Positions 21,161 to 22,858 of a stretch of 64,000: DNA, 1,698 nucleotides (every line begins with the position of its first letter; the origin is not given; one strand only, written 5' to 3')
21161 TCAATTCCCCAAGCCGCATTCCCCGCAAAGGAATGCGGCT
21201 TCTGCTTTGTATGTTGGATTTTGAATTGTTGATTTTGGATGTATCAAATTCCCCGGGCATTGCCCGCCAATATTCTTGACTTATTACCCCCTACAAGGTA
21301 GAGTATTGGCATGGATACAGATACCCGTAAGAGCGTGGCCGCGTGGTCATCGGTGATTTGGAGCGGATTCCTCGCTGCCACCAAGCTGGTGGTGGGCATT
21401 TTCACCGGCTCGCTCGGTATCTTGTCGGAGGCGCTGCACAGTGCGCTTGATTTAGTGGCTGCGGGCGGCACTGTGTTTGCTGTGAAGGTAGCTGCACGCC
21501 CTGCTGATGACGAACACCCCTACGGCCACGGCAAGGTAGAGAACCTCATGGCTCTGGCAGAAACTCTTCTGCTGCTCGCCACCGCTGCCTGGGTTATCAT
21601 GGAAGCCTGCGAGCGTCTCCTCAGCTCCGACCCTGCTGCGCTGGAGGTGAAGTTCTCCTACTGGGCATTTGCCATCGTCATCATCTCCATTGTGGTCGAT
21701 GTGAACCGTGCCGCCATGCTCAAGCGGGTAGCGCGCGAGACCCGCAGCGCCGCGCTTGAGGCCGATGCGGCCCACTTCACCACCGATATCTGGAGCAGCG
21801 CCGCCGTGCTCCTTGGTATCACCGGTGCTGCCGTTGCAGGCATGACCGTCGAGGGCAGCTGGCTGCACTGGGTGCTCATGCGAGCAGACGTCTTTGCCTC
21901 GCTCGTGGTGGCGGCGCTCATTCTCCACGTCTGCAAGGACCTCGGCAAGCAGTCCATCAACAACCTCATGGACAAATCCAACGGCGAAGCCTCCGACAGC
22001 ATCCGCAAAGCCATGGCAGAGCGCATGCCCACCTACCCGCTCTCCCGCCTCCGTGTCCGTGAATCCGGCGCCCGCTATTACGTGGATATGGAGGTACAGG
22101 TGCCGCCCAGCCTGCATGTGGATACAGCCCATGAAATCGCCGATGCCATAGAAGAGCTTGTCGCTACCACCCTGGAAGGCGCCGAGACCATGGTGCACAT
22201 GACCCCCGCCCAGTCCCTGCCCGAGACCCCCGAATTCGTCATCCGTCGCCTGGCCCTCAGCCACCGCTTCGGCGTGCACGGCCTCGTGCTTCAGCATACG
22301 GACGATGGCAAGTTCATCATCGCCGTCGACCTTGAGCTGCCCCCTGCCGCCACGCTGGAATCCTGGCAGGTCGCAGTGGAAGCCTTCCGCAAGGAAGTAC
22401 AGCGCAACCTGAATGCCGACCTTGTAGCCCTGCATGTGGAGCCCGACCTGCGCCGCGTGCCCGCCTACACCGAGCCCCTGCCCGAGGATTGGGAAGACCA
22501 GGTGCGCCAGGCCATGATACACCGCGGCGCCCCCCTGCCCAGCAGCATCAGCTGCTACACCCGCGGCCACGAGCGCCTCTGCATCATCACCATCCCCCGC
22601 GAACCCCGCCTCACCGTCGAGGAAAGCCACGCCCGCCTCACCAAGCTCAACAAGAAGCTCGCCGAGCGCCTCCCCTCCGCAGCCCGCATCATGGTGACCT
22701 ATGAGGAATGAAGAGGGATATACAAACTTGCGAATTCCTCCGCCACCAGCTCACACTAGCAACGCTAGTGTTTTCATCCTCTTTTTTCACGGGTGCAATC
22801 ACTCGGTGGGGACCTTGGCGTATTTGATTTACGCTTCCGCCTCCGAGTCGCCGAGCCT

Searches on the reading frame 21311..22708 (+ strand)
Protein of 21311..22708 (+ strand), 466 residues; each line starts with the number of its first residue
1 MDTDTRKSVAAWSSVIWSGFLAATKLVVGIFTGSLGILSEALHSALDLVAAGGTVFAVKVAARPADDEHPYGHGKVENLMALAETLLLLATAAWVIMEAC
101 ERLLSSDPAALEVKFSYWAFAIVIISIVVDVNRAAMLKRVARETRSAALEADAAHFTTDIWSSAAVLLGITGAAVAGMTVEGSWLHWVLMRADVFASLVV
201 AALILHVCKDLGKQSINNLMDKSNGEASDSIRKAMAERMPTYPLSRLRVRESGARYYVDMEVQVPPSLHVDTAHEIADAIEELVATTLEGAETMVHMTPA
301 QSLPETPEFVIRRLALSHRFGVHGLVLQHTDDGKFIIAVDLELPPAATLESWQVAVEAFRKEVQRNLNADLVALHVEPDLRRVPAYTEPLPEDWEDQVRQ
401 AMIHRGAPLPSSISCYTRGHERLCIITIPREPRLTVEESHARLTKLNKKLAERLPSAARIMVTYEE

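Call 17: search_protein_families(library=pfam, proteins=[window:21311-22708:+], max_evalue=0.01)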
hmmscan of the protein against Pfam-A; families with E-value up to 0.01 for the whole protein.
window:21311-22708:+ (466 aa): 2 families
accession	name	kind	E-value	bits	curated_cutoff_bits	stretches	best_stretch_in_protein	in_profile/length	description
PF01545.26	Cation_efflux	-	6.2e-39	134.3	26.6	1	13-220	3-198/198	Cation efflux family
PF16916.11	ZT_dimer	-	2.3e-21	76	26.7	1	244-299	22-77/78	Dimerisation domain of Zinc Transporter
